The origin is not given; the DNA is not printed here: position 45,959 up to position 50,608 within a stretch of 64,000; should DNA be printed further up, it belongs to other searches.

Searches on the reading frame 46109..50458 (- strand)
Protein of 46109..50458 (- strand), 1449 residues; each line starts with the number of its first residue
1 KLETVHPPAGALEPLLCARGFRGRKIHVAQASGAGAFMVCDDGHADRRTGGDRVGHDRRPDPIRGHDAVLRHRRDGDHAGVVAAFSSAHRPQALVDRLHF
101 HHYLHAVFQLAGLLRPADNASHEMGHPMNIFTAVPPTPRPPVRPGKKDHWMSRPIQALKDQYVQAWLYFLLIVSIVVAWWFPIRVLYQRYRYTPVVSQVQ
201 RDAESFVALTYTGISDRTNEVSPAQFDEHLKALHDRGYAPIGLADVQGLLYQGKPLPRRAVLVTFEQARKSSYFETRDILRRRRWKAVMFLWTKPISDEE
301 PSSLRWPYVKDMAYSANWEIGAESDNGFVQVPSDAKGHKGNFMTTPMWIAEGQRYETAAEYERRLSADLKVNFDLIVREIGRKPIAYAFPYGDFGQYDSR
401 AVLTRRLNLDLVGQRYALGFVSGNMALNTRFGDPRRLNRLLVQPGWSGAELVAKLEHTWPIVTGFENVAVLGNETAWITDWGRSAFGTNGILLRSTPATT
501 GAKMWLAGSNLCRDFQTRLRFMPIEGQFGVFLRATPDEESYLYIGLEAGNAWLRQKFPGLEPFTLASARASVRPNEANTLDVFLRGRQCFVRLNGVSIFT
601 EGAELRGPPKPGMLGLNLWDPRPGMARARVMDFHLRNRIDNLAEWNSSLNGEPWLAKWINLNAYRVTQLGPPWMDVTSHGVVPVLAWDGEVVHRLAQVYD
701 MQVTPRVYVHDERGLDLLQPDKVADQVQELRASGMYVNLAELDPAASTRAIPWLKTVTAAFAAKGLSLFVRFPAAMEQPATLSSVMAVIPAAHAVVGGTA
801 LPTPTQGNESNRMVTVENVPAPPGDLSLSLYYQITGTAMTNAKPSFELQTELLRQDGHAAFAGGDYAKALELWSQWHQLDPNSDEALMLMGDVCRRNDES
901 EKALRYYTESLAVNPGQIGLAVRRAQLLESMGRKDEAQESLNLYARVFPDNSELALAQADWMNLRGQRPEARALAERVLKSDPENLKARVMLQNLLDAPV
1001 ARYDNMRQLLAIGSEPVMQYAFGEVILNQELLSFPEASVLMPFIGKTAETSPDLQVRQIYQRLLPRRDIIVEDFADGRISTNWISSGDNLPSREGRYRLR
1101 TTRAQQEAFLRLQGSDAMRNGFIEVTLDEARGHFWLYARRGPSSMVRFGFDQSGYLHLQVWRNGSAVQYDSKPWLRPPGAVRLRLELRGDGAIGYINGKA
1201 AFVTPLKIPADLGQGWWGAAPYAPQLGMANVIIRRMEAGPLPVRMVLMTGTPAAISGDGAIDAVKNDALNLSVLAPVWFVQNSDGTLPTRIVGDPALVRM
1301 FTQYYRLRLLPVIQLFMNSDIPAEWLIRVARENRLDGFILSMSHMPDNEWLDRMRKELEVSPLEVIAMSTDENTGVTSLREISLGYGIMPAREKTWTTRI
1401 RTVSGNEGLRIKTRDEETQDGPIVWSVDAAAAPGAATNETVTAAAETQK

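Call 76: search_protein_families(library=pfam, proteins=[window:46109-50458:-], max_evalue=0.0001)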
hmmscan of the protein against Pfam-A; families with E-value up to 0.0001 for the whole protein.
window:46109-50458:- (1449 aa): 6 families
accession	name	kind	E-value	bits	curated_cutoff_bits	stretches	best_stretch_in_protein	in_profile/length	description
PF13428.12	TPR_14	-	3e-11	43.3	23.5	0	922-960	5-43/44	Tetratricopeptide repeat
PF14559.12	TPR_19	-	3.1e-11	43.9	25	1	901-959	8-66/68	Tetratricopeptide repeat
PF07719.23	TPR_2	-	9.1e-11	41.5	27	0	885-916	2-33/34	Tetratricopeptide repeat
PF00515.34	TPR_1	-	7.6e-07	29.1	27.8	0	885-915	2-32/34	Tetratricopeptide repeat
PF13424.12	TPR_12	-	8e-06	26.4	30.1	0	853-913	13-74/77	Tetratricopeptide repeat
PF01522.26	Polysacc_deac_1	-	1.4e-05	25.5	23.1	1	255-395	3-109/124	Polysaccharide deacetylase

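Call 77: search_protein_families(library=padloc, proteins=[window:46109-50458:-], max_evalue=0.00001)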
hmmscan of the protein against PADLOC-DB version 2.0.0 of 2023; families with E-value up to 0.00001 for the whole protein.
window:46109-50458:- (1449 aa): 0 families
